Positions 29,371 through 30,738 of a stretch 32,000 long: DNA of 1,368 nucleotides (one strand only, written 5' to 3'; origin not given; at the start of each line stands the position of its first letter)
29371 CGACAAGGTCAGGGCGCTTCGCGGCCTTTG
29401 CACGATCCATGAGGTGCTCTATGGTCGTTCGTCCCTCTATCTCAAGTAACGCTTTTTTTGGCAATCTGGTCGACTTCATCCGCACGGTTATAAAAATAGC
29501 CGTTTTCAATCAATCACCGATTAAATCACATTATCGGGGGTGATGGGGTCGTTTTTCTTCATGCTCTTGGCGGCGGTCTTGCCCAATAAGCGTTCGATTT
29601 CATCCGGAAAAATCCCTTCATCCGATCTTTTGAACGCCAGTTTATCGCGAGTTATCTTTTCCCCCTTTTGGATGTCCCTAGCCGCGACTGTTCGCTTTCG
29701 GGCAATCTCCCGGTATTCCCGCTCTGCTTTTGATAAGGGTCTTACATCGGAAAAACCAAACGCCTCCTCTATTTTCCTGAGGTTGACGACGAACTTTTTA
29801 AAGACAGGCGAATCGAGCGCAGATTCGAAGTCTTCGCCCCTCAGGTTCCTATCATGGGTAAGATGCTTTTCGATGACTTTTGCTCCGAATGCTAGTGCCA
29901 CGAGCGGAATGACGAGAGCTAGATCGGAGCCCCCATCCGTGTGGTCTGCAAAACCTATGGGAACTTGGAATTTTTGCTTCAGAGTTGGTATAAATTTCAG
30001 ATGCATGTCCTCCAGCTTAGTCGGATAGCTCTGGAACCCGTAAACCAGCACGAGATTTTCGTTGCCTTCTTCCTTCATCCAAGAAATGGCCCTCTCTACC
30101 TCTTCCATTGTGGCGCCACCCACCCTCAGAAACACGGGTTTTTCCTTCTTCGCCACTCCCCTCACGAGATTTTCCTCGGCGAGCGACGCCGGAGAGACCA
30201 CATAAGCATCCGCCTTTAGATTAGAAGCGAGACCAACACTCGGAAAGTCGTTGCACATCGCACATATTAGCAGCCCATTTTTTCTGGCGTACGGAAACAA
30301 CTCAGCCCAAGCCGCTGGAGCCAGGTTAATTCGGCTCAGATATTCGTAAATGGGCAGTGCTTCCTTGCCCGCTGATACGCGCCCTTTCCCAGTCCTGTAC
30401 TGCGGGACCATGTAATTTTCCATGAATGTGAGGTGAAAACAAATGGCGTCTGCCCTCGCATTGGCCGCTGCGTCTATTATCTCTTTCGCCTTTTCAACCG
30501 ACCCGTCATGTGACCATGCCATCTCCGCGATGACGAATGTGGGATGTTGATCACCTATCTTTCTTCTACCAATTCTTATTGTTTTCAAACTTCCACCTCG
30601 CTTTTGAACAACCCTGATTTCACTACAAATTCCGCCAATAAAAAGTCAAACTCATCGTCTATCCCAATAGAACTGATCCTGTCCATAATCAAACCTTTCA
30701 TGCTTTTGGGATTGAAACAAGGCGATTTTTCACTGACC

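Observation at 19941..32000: AT-richer 12-gene operon encoding a legionaminic-acid-type nonulosonic acid pathway with two synthase/CMP-activation pairs in an archaeon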

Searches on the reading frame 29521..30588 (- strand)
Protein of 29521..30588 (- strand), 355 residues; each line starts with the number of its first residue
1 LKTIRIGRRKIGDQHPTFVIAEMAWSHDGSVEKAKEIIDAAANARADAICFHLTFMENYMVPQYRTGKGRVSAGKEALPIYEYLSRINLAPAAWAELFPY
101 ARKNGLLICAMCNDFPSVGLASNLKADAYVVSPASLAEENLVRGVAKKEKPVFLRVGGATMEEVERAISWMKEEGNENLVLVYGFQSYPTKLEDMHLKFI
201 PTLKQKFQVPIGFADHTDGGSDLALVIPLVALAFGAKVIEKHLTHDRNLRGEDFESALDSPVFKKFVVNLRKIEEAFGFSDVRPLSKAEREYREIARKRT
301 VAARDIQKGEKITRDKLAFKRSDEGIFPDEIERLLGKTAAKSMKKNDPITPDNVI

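Call 5: search_protein_families(library=pfam, proteins=[window:29521-30588:-], max_evalue=0.001)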
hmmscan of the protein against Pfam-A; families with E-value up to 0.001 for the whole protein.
window:29521-30588:- (355 aa): 2 families
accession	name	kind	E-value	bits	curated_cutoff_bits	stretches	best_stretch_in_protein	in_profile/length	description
PF03102.20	NeuB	-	1.3e-50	172.6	22.1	1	37-278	1-237/241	NeuB family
PF08666.17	SAF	-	7.2e-14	52.5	21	1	301-354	5-62/63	SAF domain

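Call 6: search_protein_families(library=ncbifam, proteins=[window:29521-30588:-], max_evalue=0.001)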
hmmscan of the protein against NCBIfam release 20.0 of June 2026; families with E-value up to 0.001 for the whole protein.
window:29521-30588:- (355 aa): 7 families
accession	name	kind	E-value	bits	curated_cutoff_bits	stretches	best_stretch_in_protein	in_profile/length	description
TIGR03569.1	NeuB_NnaB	equivalog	4e-69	233.2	399.65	1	17-347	1-327/329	N-acetylneuraminate synthase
TIGR03586.1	PseI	equivalog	5.1e-59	200.1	340.25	1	17-349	2-327/327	pseudaminic acid synthase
NF009239.0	PRK12595.1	equivalog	5.2e-09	35.5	279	1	138-275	214-355/360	bifunctional 3-deoxy-7-phosphoheptulonate synthase/chorismate mutase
NF006421.0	PRK08673.1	subfamily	7e-08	32.1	335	1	137-277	189-333/338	3-deoxy-7-phosphoheptulonate synthase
TIGR01361.1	DAHP_synth_Bsub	equivalog_domain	7.6e-08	32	267.75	1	139-271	122-258/260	3-deoxy-7-phosphoheptulonate synthase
TIGR03177.1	pilus_cpaB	equivalog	3.2e-05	23.3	71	1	300-353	40-97/262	Flp pilus assembly protein CpaB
TIGR03170.1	flgA_cterm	equivalog_domain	0.00027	20.9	54.65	1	298-354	14-74/137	flagellar basal body P-ring formation chaperone FlgA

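Call 7: find_encoding_contigs(protein=window:29521-30588:-, flank=10000, max_places=6)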
Protein window:29521-30588:- (355 aa): no gene with exactly this product is on record in the collection.

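Call 10: find_homologous_proteins(query=window:29521-30588:-, max_evalue=1e-10)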
Query window:29521-30588:- (355 aa): 559 proteins with E <= 1e-10 among 5531 candidates; the best 120 are listed.
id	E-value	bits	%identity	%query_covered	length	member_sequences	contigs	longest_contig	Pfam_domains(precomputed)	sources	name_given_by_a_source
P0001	8.0e-234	793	100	100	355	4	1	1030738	PF03102.21,PF08666.18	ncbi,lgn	-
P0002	1.9e-194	664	83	100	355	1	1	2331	PF03102.21,PF08666.18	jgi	jgi:sialic acid synthase SpsE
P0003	1.3e-187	641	81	100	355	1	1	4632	PF03102.21,PF08666.18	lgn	-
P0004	1.8e-180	618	82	100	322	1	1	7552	PF03102.21,PF08666.18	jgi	-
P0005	3.8e-172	590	73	99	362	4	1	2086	PF03102.21,PF08666.18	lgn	-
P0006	4.3e-171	587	70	99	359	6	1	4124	PF03102.21,PF08666.18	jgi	jgi:sialic acid synthase SpsE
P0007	2.1e-170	585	73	98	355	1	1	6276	PF03102.21,PF08666.18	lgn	-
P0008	1.2e-168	579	73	99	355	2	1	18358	PF03102.21,PF08666.18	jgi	jgi:sialic acid synthase SpsE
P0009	8.7e-168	576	70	99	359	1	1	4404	PF03102.21,PF08666.18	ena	-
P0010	2.9e-167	574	71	100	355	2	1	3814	PF03102.21,PF08666.18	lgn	-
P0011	7.3e-167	573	73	98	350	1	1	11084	PF03102.21,PF08666.18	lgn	-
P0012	4.2e-163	561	69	100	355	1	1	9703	PF03102.21,PF08666.18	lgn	-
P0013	6.8e-163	560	70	100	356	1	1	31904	PF03102.21,PF08666.18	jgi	-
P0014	3.8e-162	558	70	98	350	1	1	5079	PF03102.21,PF08666.18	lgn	-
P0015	1.2e-161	556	68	100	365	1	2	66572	PF03102.21,PF08666.18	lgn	-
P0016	1.0e-160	553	69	100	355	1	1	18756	PF03102.21,PF08666.18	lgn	-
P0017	3.8e-160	551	68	100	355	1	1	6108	PF03102.21,PF08666.18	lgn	-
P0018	2.3e-159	548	68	100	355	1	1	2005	PF03102.21,PF08666.18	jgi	jgi:sialic acid synthase SpsE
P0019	2.2e-156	539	65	100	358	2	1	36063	PF03102.21,PF08666.18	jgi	-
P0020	2.1e-155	535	67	96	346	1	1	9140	PF03102.21,PF08666.18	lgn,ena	-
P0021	1.7e-154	532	65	100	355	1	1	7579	PF03102.21,PF08666.18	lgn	-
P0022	6.9e-152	524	64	100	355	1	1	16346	PF03102.21,PF08666.18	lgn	-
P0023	1.5e-151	523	69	94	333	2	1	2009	PF03102.21,PF08666.18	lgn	-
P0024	4.1e-151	521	65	100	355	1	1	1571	PF03102.21,PF08666.18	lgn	-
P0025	4.4e-150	518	61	100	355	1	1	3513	PF03102.21,PF08666.18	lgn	-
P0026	5.1e-148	511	62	100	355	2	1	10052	PF03102.21,PF08666.18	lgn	-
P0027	3.6e-144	498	61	99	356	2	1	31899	PF03102.21,PF08666.18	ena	-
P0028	4.3e-144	498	59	100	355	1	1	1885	PF03102.21,PF08666.18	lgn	-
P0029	2.7e-143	496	59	100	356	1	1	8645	PF03102.21,PF08666.18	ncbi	-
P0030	1.3e-140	487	59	100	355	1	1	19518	PF03102.21,PF08666.18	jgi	jgi:sialic acid synthase SpsE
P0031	1.4e-140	487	59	100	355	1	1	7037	PF03102.21,PF08666.18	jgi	-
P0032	7.4e-140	484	59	99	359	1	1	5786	PF03102.21,PF08666.18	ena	-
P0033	2.6e-138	479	61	100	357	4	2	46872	PF03102.21,PF08666.18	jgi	-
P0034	1.6e-137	477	59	99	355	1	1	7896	PF03102.21,PF08666.18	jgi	-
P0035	2.4e-137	476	58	100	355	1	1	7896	PF03102.21,PF08666.18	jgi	-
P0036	2.9e-137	476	58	100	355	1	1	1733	PF03102.21,PF08666.18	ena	-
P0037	3.7e-136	472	59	100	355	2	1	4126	PF03102.21,PF08666.18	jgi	jgi:sialic acid synthase SpsE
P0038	4.4e-136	472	58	100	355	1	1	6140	PF03102.21,PF08666.18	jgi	-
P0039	4.4e-136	472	58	100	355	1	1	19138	PF03102.21,PF08666.18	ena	-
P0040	8.4e-136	471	58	100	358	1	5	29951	PF03102.21,PF08666.18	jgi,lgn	-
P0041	1.3e-135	470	60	100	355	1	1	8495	PF03102.21,PF08666.18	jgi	-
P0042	1.3e-135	470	59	100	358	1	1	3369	PF03102.21,PF08666.18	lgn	-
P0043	2.2e-135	470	59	99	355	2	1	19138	PF03102.21,PF08666.18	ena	-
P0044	2.2e-135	470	58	100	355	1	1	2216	PF03102.21,PF08666.18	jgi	-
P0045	3.1e-135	469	58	100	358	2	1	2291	PF03102.21,PF08666.18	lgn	-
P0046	8.4e-135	468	58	99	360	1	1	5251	PF03102.21,PF08666.18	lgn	-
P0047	9.6e-135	468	59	100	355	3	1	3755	PF03102.21,PF08666.18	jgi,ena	-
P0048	1.2e-134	467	59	100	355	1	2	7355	PF03102.21,PF08666.18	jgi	jgi:N,N'-diacetyllegionaminate synthase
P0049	1.3e-134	467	59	100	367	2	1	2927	PF03102.21,PF08666.18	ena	-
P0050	1.6e-134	467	59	97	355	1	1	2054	PF03102.21,PF08666.18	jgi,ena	-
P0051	2.6e-134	466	58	100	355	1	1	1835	PF03102.21,PF08666.18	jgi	-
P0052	3.9e-134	466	59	100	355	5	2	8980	PF03102.21,PF08666.18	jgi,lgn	jgi:sialic acid synthase SpsE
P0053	3.9e-134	466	59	100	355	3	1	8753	PF03102.21,PF08666.18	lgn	-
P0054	4.9e-134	465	59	99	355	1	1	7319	PF03102.21,PF08666.18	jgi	-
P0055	5.6e-134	465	58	100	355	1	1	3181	PF03102.21,PF08666.18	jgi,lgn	-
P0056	1.6e-133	463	58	100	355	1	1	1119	PF03102.21,PF08666.18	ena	-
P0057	2.2e-133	463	57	100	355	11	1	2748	PF03102.21,PF08666.18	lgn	-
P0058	3.1e-133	463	58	100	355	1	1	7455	PF03102.21,PF08666.18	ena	-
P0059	4.9e-133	462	58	100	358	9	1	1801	PF03102.21,PF08666.18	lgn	-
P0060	5.0e-133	462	58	100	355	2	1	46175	PF03102.21,PF08666.18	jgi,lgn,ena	-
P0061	6.4e-133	462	57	100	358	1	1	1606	PF03102.21,PF08666.18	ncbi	-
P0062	8.6e-133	461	57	100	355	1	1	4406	PF03102.21,PF08666.18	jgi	-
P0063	9.4e-133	461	58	100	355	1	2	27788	PF03102.21,PF08666.18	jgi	jgi:sialic acid synthase SpsE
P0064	9.6e-133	461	57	100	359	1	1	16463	PF03102.21,PF08666.18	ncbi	-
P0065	1.6e-132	460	58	100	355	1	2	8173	PF03102.21,PF08666.18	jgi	-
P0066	1.7e-132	460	57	100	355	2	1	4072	PF03102.21,PF08666.18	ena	-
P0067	2.7e-132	459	59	100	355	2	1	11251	PF03102.21,PF08666.18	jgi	jgi:N,N'-diacetyllegionaminate synthase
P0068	3.6e-132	459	58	100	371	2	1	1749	PF03102.21,PF08666.18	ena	-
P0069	3.8e-132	459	58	100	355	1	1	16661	PF03102.21,PF08666.18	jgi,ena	-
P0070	9.2e-132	458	57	100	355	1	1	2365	PF03102.21,PF08666.18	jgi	-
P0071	1.1e-131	457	58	100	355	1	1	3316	PF03102.21,PF08666.18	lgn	-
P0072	1.9e-131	457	59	100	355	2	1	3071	PF03102.21,PF08666.18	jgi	-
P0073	3.0e-131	456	57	100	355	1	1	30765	PF03102.21,PF08666.18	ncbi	ncbi:N-acetylneuraminate synthase family protein [Chloroflexota bacterium]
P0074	3.4e-131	456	58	100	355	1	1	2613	PF03102.21,PF08666.18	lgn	-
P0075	4.1e-131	456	57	99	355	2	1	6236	PF03102.21,PF08666.18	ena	-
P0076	6.7e-131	455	56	100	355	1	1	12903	PF03102.21,PF08666.18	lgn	-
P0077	1.0e-130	454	57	100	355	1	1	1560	PF03102.21,PF08666.18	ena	-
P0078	1.4e-130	454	57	100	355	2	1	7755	PF03102.21,PF08666.18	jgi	jgi:sialic acid synthase SpsE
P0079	1.9e-130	453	57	100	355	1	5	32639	PF03102.21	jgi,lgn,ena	-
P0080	3.4e-130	453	57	99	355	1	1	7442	PF03102.21,PF08666.18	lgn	-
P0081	3.6e-130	452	57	100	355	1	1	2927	PF03102.21,PF08666.18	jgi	jgi:sialic acid synthase SpsE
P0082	4.6e-130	452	57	100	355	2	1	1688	PF03102.21,PF08666.18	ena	-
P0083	5.7e-130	452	57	100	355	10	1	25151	PF03102.21,PF08666.18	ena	-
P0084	7.0e-130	452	56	100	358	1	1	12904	PF03102.21,PF08666.18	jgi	jgi:N,N'-diacetyllegionaminate synthase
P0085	1.3e-129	451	56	100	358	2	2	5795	PF03102.21,PF08666.18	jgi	jgi:N,N'-diacetyllegionaminate synthase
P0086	1.7e-129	450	56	100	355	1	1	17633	PF03102.21,PF08666.18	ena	-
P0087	2.3e-129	450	56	100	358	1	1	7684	PF03102.21,PF08666.18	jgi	jgi:N,N'-diacetyllegionaminate synthase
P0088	8.3e-129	448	56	100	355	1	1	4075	PF03102.21,PF08666.18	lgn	-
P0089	4.1e-128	446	57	100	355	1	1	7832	PF03102.21,PF08666.18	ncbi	-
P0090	5.7e-128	445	56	100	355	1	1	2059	PF03102.21,PF08666.18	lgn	-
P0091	6.8e-128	445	56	100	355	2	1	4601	PF03102.21,PF08666.18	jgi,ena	-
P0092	1.3e-126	441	57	100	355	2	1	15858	PF03102.21,PF08666.18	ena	-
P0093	1.0e-125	438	54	100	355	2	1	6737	PF03102.21,PF08666.18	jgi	jgi:N,N'-diacetyllegionaminate synthase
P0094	1.3e-125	437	56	100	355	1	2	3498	PF03102.21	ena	-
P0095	1.4e-125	437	55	100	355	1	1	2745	PF03102.21,PF08666.18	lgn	-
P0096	6.5e-125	435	55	100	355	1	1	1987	PF03102.21,PF08666.18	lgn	-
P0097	8.1e-125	435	55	99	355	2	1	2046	PF03102.21,PF08666.18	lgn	-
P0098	1.7e-123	431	55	100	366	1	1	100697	PF03102.21,PF08666.18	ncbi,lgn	-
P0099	2.2e-123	430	54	100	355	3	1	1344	PF03102.21,PF08666.18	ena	-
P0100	4.3e-123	429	55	100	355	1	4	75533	PF03102.21,PF08666.18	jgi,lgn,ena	-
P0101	1.5e-122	427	54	100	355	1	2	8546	PF03102.21,PF08666.18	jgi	-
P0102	1.5e-122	427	58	99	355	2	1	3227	PF03102.21,PF08666.18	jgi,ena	-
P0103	3.6e-122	426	55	100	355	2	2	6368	PF03102.21,PF08666.18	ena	-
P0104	6.5e-122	425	57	99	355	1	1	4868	PF03102.21,PF08666.18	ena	-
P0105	7.8e-122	425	53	100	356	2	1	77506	PF03102.21,PF08666.18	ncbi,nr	ncbi:MAG: N-acetylneuraminate synthase family protein [Chloroflexi bacterium]|nr:N-acetylneuraminate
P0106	1.7e-121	424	55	99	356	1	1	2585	PF03102.21,PF08666.18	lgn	-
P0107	2.1e-121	424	54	100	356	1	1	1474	PF03102.21,PF08666.18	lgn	-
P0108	6.2e-121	422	55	100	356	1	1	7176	PF03102.21,PF08666.18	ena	-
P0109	8.4e-121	422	54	100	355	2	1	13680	PF03102.21,PF08666.18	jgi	jgi:sialic acid synthase SpsE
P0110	1.1e-120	421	56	100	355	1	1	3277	PF03102.21,PF08666.18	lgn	-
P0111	1.4e-120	421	51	100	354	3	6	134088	PF03102.21,PF08666.18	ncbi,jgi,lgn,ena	-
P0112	1.5e-120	421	52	100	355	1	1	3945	PF03102.21,PF08666.18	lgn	-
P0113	6.2e-120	419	54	99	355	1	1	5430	PF03102.21,PF08666.18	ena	-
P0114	1.1e-119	418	53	100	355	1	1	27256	PF03102.21,PF08666.18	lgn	-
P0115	1.2e-119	418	55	99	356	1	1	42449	PF03102.21,PF08666.18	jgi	jgi:sialic acid synthase SpsE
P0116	1.6e-119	418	55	99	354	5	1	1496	PF03102.21,PF08666.18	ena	-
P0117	5.4e-119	416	54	99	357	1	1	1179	PF03102.21,PF08666.18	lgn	-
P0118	7.3e-119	415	58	92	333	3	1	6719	PF03102.21,PF08666.18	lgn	-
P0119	3.6e-118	413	53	100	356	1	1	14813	PF03102.21,PF08666.18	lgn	-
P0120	3.6e-118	413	53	100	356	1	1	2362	PF03102.21,PF08666.18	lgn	-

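Call 11: find_encoding_contigs(protein=P0001, flank=10000, max_places=3)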
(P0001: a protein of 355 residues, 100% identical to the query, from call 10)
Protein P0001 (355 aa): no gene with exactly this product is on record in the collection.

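Call 12: list_cluster_members(proteins=[P0001, P0098, P0111, P0105, P0015])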
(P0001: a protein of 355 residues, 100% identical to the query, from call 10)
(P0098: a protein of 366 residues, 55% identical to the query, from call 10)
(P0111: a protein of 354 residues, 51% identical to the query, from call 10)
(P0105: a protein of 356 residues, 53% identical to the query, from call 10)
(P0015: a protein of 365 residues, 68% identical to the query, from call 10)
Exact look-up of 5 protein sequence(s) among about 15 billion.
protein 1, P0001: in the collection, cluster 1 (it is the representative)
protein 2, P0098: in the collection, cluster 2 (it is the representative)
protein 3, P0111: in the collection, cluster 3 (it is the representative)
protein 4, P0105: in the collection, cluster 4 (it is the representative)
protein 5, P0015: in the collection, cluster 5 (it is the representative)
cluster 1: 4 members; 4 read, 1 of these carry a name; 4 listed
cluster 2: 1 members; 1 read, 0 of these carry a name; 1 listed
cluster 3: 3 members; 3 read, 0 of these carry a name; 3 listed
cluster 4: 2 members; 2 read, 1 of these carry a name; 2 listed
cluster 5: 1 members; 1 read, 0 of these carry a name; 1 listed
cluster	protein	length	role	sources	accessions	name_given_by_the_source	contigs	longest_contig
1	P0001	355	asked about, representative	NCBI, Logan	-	-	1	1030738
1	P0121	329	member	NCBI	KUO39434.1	MAG: hypothetical protein AVW05_01575, partial [Hadesarchaea archaeon DG-33]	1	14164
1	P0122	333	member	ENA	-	-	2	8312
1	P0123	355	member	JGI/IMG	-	-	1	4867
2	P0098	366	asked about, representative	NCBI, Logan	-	-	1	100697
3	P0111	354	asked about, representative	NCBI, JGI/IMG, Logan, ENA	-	-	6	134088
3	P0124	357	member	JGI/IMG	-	-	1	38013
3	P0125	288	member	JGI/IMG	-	-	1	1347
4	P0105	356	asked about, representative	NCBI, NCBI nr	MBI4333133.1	MAG: N-acetylneuraminate synthase family protein [Chloroflexi bacterium] | N-acetylneuraminate synthase family protein [Chloroflexota bacterium]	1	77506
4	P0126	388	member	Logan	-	-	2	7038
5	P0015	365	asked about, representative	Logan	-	-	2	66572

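Call 14: find_related_loci(query=A1, collection=genome_contigs, flank=10000)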
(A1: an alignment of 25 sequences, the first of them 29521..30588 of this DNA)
Query A1 (355 aa) in genome_contigs; peptide patterns used: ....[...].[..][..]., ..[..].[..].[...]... (x = any residue, [..] = any of these).
267 stretches matched a pattern; 251 encode a relative of the query (tblastn E <= 1e-3); the best 80 are kept; 79 distinct loci.
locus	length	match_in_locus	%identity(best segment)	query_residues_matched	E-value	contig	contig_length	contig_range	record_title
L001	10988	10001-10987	93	1-329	0e+0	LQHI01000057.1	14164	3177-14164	MAG: Hadesarchaea archaeon DG-33 contigWOR1_52_54_4526, whole genome shotgun sequence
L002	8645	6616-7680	58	1-355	9e-151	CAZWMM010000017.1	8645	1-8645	MAG TPA_asm: Candidatus Hadarchaeota archaeon isolate binchicken_co383_78 genome assembly, contig: NODE_3097_length_8645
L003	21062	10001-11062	57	1-354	3e-141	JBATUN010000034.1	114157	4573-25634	MAG: Dehalococcoidia bacterium isolate MFD12951_ilm_asm_bin17 k127_25282, whole genome shotgun sequence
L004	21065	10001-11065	55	1-355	6e-134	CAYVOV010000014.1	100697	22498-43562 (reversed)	MAG TPA_asm: uncultured Dehalococcoidales bacterium isolate binchicken_co178_22 genome assembly, contig: NODE_417_length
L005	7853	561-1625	54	1-355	5e-133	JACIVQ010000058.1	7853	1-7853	MAG: Candidatus Methanomethylicales archaeon isolate MAG-3 Methanomethyliales_A3_bin1_Scaffold_58, whole genome shotgun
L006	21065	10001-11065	59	1-355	3e-132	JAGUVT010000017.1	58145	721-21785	MAG: Deltaproteobacteria bacterium isolate DeMMO5_3 c_000000010406, whole genome shotgun sequence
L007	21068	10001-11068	53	1-355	1e-129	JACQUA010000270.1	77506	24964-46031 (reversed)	MAG: Chloroflexi bacterium isolate NC_groundwater_1425_Ag_S-0.65um_59_63 S_p65_S5_coassembly_k141_3434793, whole genome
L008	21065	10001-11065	52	1-354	7e-123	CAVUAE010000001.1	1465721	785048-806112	MAG: uncultured Chloroflexia bacterium isolate MFD04408.bin.1.100 genome assembly, contig: contig_23294, whole genome sh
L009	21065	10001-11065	49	1-355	6e-119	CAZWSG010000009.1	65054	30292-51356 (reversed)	MAG TPA_asm: uncultured Nitrosopumilaceae archaeon isolate binchicken_co241_287 genome assembly, contig: NODE_406_length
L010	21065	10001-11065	47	1-355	7e-114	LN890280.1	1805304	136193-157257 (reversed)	Candidatus Nitrosotalea devanaterra genome assembly, chromosome: 1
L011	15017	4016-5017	51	17-349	6e-108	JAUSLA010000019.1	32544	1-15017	MAG: bacterium isolate E14_metabat.bin.93 E14_k141_286878, whole genome shotgun sequence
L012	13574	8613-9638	46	1-349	2e-107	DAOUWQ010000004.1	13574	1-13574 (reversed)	MAG TPA_asm: Candidatus Heimdallarchaeota archaeon isolate CSMAG_879 CSMAG_879_k127_2171255_length_13574_cov_8.0000, who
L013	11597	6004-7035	47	1-352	6e-107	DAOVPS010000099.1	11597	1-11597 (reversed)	MAG TPA_asm: Candidatus Heimdallarchaeota archaeon isolate CSMAG_1555 CSMAG_1555_k141_597124_length_11597_cov_19.0000, w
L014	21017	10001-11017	48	17-354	3e-105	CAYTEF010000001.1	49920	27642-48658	MAG TPA_asm: uncultured Candidatus Saccharibacteria bacterium isolate SRP178908_co2_71 genome assembly, contig: NODE_144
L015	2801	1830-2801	50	2-325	1e-108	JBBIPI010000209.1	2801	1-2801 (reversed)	MAG: Clostridiales bacterium isolate MTF170219_bin_3 NODE_4774_length_2801_cov_2.10172, whole genome shotgun sequence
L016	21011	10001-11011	49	17-352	2e-103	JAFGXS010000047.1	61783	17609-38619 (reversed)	MAG: Bacteroidales bacterium isolate ZodW_Metabat.54 k87_7551903, whole genome shotgun sequence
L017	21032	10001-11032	46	1-352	3e-102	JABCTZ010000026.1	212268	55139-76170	MAG: Candidatus Heimdallarchaeota archaeon isolate HM7_B34 k127_233304, whole genome shotgun sequence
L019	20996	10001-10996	49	19-349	6e-101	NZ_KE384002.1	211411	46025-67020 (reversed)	Legionella moravica DSM 19234 G543DRAFT_scaffold00006.6, whole genome shotgun sequence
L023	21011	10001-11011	46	15-350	2e-97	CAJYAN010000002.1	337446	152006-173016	MAG TPA_asm: uncultured Gammaproteobacteria bacterium isolate SRR5242447_bin.8_MetaBAT_v2.12.1_MAG genome assembly, cont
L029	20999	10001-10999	44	19-350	1e-92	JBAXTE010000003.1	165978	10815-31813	MAG: Bacteroidota bacterium isolate ELA627 MAG627_3, whole genome shotgun sequence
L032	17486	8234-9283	41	4-355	5e-90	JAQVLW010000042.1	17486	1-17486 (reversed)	MAG: Aliarcobacter sp. isolate STF1_119 NODE_8399_length_17486_cov_23.913186_Sandtown_F1, whole genome shotgun sequence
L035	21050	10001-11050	41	4-355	6e-86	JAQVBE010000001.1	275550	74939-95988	MAG: Aliarcobacter sp. isolate STD2_58 NODE_43_length_275550_cov_126.925555_Sandtown_D2, whole genome shotgun sequence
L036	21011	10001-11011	45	15-352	1e-84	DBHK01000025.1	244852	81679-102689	MAG TPA_asm: Alphaproteobacteria bacterium UBA830 UBA830_contig_4145, whole genome shotgun sequence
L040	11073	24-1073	54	1-349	9e-126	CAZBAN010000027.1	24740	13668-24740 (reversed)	MAG TPA_asm: uncultured Dehalococcoidales bacterium isolate binchicken_co89_590 genome assembly, contig: NODE_3254_lengt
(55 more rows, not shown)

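Call 19: search_solved_structures(query=window:29521-30588:-, max_evalue=0.001)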
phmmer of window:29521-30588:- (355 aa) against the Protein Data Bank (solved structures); distinct sequences matched with E-value up to 0.001: 17.
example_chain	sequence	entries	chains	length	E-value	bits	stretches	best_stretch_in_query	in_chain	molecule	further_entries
8h2c_A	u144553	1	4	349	6.9e-42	147.4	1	15-349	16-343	Pseudaminic acid synthase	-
1vli_A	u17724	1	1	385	4.8e-36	128.1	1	3-335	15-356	Spore coat polysaccharide biosynthesis protein spsE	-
6ncs_A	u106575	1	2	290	6e-32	114.7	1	3-297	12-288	N-acetylneuraminic acid (Sialic acid) synthetase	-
2wqp_A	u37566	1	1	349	1.3e-30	110.3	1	4-349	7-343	POLYSIALIC ACID CAPSULE BIOSYNTHESIS PROTEIN SIAC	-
1xuu_A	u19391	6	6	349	2.2e-30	109.5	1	4-349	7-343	polysialic acid capsule biosynthesis protein SiaC | N-acetylneuraminate synthase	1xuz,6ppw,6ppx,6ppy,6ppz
4ipj_A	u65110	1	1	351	5.9e-30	108.1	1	4-349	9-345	Polysialic acid capsule biosynthesis protein SiaC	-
4ipi_A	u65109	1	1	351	1.6e-29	106.7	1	4-349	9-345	Polysialic acid capsule biosynthesis protein SiaC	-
3g8r_A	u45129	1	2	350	1.7e-18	70.5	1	16-320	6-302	Probable spore coat polysaccharide biosynthesis protein E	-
5j6f_A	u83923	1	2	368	6.6e-07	32.4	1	135-277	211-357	3-deoxy-D-arabino-heptulosonate 7-phosphate synthase, chorismate mutase-isozyme 3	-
3pg8_A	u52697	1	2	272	1.7e-06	31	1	140-279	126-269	Phospho-2-dehydro-3-deoxyheptonate aldolase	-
1rzm_A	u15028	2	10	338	2.8e-06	30.3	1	141-279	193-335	Phospho-2-dehydro-3-deoxyheptonate aldolase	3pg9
1vr6_A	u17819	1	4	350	3e-06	30.2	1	141-279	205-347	Phospho-2-dehydro-3-deoxyheptonate aldolase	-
4c1k_A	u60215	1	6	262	5.4e-06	29.4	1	135-249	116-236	2-DEHYDRO-3-DEOXYPHOSPHOHEPTONATE ALDOLASE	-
1zco_A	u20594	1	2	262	5.5e-06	29.3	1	135-249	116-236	2-dehydro-3-deoxyphosphoheptonate aldolase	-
3nvt_A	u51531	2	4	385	7.1e-06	29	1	133-266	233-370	3-deoxy-D-arabino-heptulosonate 7-phosphate synthase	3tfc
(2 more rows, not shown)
